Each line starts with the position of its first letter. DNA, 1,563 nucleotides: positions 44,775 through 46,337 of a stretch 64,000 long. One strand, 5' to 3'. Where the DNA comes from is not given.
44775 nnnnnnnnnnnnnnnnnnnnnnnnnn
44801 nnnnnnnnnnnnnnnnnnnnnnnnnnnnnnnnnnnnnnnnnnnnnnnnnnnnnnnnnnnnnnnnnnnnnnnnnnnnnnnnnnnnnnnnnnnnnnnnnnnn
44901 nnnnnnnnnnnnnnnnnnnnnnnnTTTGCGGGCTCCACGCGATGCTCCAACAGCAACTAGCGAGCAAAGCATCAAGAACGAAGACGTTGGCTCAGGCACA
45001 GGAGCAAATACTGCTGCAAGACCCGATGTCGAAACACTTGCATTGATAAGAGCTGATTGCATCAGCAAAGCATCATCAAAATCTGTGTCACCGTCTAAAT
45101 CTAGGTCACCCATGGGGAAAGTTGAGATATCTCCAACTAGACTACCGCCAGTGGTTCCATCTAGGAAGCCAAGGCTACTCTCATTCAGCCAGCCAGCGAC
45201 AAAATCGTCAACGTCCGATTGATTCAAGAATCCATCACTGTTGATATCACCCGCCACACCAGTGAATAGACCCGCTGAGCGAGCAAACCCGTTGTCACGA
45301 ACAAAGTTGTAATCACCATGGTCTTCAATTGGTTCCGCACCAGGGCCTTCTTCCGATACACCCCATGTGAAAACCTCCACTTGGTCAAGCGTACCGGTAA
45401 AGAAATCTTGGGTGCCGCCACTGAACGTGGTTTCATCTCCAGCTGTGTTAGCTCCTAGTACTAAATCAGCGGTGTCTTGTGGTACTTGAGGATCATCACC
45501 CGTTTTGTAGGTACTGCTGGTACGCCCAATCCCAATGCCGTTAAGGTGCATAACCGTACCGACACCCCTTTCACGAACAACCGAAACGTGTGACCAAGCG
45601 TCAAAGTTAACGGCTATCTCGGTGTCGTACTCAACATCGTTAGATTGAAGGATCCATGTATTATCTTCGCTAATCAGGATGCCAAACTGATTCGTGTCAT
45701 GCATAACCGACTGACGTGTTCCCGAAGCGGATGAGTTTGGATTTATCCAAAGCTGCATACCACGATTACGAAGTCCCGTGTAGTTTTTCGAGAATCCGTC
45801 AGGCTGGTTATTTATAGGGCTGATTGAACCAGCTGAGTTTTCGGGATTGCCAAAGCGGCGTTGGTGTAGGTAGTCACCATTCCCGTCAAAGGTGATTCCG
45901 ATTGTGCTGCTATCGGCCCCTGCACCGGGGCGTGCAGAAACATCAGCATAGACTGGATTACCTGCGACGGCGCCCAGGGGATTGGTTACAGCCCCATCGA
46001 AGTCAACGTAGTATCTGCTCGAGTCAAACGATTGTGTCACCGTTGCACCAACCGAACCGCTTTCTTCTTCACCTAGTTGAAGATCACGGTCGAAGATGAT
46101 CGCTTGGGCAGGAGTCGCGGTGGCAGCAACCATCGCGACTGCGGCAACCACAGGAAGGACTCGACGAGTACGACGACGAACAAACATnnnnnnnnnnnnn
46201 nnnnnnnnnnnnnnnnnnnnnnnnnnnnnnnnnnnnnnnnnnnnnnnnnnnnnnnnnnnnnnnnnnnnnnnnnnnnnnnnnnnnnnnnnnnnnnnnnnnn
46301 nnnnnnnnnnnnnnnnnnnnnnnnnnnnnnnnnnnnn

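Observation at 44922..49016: Three paralogous PEP-CTERM genes fused in one frame. Stop codons are missing, and signal peptides overlap the preceding sorting signals.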

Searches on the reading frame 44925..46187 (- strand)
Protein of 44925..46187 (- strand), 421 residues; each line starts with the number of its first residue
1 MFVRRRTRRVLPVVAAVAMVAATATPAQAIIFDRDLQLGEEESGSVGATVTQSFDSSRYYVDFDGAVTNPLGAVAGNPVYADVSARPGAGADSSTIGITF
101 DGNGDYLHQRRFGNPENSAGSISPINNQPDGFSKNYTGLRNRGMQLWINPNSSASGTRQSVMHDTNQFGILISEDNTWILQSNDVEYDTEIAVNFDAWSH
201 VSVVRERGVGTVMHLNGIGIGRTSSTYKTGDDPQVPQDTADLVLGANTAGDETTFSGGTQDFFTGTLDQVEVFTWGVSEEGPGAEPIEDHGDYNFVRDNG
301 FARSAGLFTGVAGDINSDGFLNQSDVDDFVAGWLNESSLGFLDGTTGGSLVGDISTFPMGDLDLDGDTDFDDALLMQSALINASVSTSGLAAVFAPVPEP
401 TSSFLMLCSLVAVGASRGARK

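Call 6: search_protein_families(library=pfam, proteins=[window:44925-46187:-], max_evalue=1)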
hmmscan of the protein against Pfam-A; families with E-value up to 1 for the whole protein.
window:44925-46187:- (421 aa): 1 family
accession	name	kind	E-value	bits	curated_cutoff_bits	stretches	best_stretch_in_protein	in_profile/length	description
PF07589.16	PEP-CTERM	-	0.017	15.6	20.7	1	396-420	1-23/24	PEP-CTERM motif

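Call 7: search_protein_families(library=ncbifam, proteins=[window:44925-46187:-], max_evalue=1)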
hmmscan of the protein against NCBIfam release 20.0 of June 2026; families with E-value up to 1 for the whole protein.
window:44925-46187:- (421 aa): 2 families
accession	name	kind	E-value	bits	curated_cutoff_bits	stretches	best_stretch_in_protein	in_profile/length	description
NF038126.1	PEP_CTERM_FxDxF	subfamily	0.027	14.7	50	1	383-415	129-160/165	FxDxF family PEP-CTERM protein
TIGR02595.1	PEP_CTERM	domain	0.11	13.3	16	1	397-417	1-21/24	PEP-CTERM sorting domain-containing protein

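Call 51: search_solved_structures(query=window:44925-46100:-, max_evalue=1)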
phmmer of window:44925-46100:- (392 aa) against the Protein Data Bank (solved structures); distinct sequences matched with E-value up to 1: 6.
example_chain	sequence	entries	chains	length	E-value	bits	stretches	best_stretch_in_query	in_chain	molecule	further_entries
9ntn_G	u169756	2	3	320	0.23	13.8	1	270-334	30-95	CdnD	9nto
8qgx_B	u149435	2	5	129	0.31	13.3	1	181-241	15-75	NbE201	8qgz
6dyx_D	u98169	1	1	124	0.52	12.6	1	182-241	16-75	VHH R419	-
7xl1_A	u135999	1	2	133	0.64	12.3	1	183-240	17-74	Chimeric 7D12-Vob nanobody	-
7k7y_D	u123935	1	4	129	0.78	12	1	182-240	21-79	JLE-E9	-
4aq1_B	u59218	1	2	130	0.79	12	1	182-241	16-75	NBKB6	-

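Call 59: find_homologous_proteins(query=window:45000-46100:-, max_evalue=0.00001)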
Query window:45000-46100:- (367 aa): 17 proteins with E <= 0.00001 among 7648 candidates.
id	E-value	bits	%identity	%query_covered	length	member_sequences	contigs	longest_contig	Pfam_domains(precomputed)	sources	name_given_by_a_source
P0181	2.6e-94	335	49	97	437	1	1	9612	PF07589.17,PF13385.14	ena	-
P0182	9.9e-84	300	48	95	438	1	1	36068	PF13385.14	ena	-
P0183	1.0e-48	185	36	95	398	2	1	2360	PF13385.14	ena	-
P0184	2.9e-46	176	39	83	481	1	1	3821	PF07589.17,PF13385.14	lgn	-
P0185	8.3e-44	168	35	97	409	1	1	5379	PF13385.14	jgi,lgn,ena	-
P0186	1.7e-43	167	38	86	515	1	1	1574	-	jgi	jgi:hypothetical protein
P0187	1.7e-41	161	36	97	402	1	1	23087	PF13385.14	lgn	-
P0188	1.7e-41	161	35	97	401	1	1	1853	PF13385.14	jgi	jgi:hypothetical protein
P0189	6.9e-39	152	33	96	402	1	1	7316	PF13385.14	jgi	jgi:hypothetical protein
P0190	5.3e-23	100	31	79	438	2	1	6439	PF13385.14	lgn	-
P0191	3.3e-22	97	29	72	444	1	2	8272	PF13385.14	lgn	-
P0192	1.6e-20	92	29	67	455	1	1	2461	PF13385.14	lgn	-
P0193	3.7e-20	91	30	80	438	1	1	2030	PF13385.14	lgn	-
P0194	1.5e-19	89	28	72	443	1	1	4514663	PF13385.14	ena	-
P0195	1.1e-18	86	29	72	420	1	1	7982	-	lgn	-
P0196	9.6e-16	76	28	82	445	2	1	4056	PF13385.14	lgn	-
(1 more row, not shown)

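Call 60: find_encoding_contigs(protein=P0182, flank=6000, max_places=2)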
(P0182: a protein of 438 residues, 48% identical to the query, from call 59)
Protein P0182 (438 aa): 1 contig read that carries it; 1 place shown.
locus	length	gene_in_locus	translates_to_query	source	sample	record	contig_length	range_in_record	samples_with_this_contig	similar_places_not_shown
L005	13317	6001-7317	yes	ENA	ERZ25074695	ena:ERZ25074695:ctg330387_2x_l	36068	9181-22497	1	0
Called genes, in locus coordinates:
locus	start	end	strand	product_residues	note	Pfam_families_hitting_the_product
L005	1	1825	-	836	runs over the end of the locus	PF00754:F5_F8_type_C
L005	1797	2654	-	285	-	PF00722:Glyco_hydro_16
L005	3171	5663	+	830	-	PF00404:Dockerin_1 (faint)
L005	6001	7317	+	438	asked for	PF13385:Laminin_G_3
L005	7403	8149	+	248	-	-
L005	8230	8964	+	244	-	-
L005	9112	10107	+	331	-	PF07963:N_methyl (weak), PF07596:SBP_bac_10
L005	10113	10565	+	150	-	-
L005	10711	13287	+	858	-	PF00884:Sulfatase, PF16347:SGSH_C (weak)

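Call 61: find_encoding_contigs(protein=P0181, flank=6000, max_places=2)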
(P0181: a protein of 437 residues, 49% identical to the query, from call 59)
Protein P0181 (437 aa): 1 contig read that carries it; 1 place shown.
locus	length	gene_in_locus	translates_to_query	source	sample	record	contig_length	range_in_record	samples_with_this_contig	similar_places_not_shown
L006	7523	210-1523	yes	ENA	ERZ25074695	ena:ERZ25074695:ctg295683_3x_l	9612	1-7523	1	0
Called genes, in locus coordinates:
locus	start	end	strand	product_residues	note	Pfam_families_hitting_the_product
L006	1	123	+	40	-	?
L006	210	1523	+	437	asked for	PF13385:Laminin_G_3, PF07589:PEP_exosort_dom (weak)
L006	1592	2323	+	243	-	-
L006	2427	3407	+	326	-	PF07963:N_methyl, PF07596:SBP_bac_10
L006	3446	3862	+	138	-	-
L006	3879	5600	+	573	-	PF00474:SSF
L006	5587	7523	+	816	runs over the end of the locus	PF00890:FAD_binding_2, PF01266:DAO (weak), PF07992:Pyr_redox_2 (faint), PF12831:FAD_oxidored, PF13450:NAD_binding_8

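Call 63: find_encoding_contigs(protein=P0194, flank=6000, max_places=2)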
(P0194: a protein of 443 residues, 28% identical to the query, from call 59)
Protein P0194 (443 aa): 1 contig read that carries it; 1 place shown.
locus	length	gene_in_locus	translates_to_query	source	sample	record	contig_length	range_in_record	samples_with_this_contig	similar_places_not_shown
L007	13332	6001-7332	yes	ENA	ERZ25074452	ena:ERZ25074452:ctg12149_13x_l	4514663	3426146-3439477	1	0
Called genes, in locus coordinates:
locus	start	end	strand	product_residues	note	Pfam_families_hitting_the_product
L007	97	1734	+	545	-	PF07596:SBP_bac_10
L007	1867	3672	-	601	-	PF04773:FecR (weak), PF13385:Laminin_G_3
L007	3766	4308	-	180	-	PF04542:Sigma70_r2, PF08281:Sigma70_r4_2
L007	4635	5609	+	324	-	-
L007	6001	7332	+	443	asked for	PF13385:Laminin_G_3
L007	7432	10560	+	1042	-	PF07589:PEP_exosort_dom (faint)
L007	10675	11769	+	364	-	PF07963:N_methyl, PF07596:SBP_bac_10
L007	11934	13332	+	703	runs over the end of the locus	PF00884:Sulfatase, PF16347:SGSH_C (faint)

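Call 64: find_encoding_contigs(protein=P0187, flank=6000, max_places=2)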
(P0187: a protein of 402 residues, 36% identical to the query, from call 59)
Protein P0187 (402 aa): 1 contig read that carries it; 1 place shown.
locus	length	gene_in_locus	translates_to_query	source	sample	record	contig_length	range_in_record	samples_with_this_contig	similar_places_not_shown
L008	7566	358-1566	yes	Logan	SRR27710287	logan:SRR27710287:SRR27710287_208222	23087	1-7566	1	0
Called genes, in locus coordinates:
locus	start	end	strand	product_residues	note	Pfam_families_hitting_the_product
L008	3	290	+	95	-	?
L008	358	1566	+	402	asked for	PF13385:Laminin_G_3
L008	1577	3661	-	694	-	PF02665:Nitrate_red_gam (faint), PF12797:Fer4_2 (faint), PF13183:Fer4_8, PF13187:Fer4_9 (weak), PF13237:Fer4_10, PF13484:Fer4_16 (weak), PF13534:Fer4_17, PF02754:CCG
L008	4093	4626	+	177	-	PF03364:Polyketide_cyc (weak)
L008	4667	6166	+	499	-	-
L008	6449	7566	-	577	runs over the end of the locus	PF02129:Peptidase_S15, PF08530:PepX_C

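Call 74: predict_structure(alignment_id=A2)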
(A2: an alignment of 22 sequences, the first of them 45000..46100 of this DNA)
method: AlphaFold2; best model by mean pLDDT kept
length: 367 residues; sequences in the alignment: 22
mean_pLDDT: 83.5   pTM: 0.86
mean pLDDT of the five models: 83.5, 83.5, 81.9, 80.0, 79.1
residues with pLDDT >= 90: 158; 70-90: 148; 50-70: 54; < 50: 7
segments of 3 or more residues with pLDDT < 50: 93-97
pLDDT, mean of each block of 10 residues (from residue 1): 80 85 75 69 71 92 87 89 61 48 69 92 93 89 97 93 97 92 95 82 61 87 65 94 89 79 87 78 87 92 92 87 90 92 93 86 71
secondary structure, 60 per line:
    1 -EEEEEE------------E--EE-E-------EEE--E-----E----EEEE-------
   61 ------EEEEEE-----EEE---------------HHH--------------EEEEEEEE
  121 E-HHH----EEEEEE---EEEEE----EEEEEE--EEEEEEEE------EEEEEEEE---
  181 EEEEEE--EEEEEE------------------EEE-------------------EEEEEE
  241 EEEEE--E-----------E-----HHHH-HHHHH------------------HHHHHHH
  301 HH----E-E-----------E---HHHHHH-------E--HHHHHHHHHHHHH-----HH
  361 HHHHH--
elements in order: E2-7 E34-36 E50-53 E67-72 E78-80 E113-121 E130-135 E139-143 E148-153 E156-163 E170-177 E181-186 E189-194 E213-215 E235-245 H266-269 H271-275 H294-302 H325-330 H341-353 H359-365

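Call 79: fold_search(model_id=the predicted structure, library=pdb)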
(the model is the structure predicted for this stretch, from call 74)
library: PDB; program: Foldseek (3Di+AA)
matches with E <= 10: 571; with E <= 0.001: 205
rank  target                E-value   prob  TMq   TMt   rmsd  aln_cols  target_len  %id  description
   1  6hox                  7.0e-08  1.00  0.41  0.36  11.8       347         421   10  Crystal structure of the binding domain of Paraclostridial Mosquitocidal Protein 1 (released 2019-07-10)
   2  5hon_A                9.3e-08  1.00  0.37  0.63   5.3       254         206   13  Structure of Domain 4 of AbnA, a GH43 extracellular arabinanase from Geobacillus stearothermophilus, in complex with a (released 2017-02-01)
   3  1ms5_A                1.2e-07  1.00  0.37  0.23   6.3       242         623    9  Triclinic form of Trypanosoma cruzi trans-sialidase, soaked with N-acetylneuraminyl-a-2,3-thio-galactoside (NA-S-Gal) (released 2003-03-25)
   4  1ms1_A                1.2e-07  1.00  0.37  0.23   5.7       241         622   10  Monoclinic form of Trypanosoma cruzi trans-sialidase, in complex with 3-deoxy-2,3-dehydro-N-acetylneuraminic acid (DAN (released 2003-03-25)
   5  1ms5_B                1.8e-07  1.00  0.37  0.23   5.2       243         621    9  Triclinic form of Trypanosoma cruzi trans-sialidase, soaked with N-acetylneuraminyl-a-2,3-thio-galactoside (NA-S-Gal) (released 2003-03-25)
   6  1ms0_A                2.0e-07  1.00  0.39  0.24   4.9       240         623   11  Monoclinic form of Trypanosoma cruzi trans-sialidase, in complex with 3-deoxy-2,3-dehydro-N-acetylneuraminic acid (DAN (released 2003-03-25)
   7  3b69                  2.0e-07  1.00  0.36  0.23   6.4       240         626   11  T cruzi Trans-sialidase complex with benzoylated NANA derivative (released 2008-05-13)
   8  5hp6                  3.0e-07  1.00  0.38  0.19   4.9       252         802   12  Structure of AbnA, a GH43 extracellular arabinanase from Geobacillus stearothermophilus (a new conformational state) (released 2017-02-01)
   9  1ms9_A                3.4e-07  1.00  0.36  0.23   6.3       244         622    9  Triclinic form of Trypanosoma cruzi trans-sialidase, in complex with lactose (released 2003-03-25)
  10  3pjq_A                3.8e-07  1.00  0.36  0.23   5.5       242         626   10  Trypanosoma cruzi trans-sialidase-like inactive isoform (including the natural mutation Tyr342His) in complex with lac (released 2011-06-08)
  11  5ho0                  4.2e-07  1.00  0.40  0.19   4.5       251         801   12  Crystal structure of AbnA (closed conformation), a GH43 extracellular arabinanase from Geobacillus stearothermophilus (released 2017-02-01)
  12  1s0i_A                4.2e-07  1.00  0.37  0.23   5.2       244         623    9  Trypanosoma cruzi trans-sialidase in complex with sialyl-lactose (Michaelis complex) (released 2004-05-18)
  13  1ms8_B                4.5e-07  1.00  0.38  0.24   4.7       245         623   10  Triclinic form of Trypanosoma cruzi trans-sialidase, in complex with 3-deoxy-2,3-dehydro-N-acetylneuraminic acid (DANA (released 2003-03-25)
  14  5ho2                  4.8e-07  1.00  0.38  0.19   5.5       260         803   12  Crystal structure of AbnA (open conformation), a GH43 extracellular arabinanase from Geobacillus stearothermophilus (released 2017-02-01)
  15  1ms8_A                5.7e-07  1.00  0.37  0.23   5.4       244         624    9  Triclinic form of Trypanosoma cruzi trans-sialidase, in complex with 3-deoxy-2,3-dehydro-N-acetylneuraminic acid (DANA (released 2003-03-25)
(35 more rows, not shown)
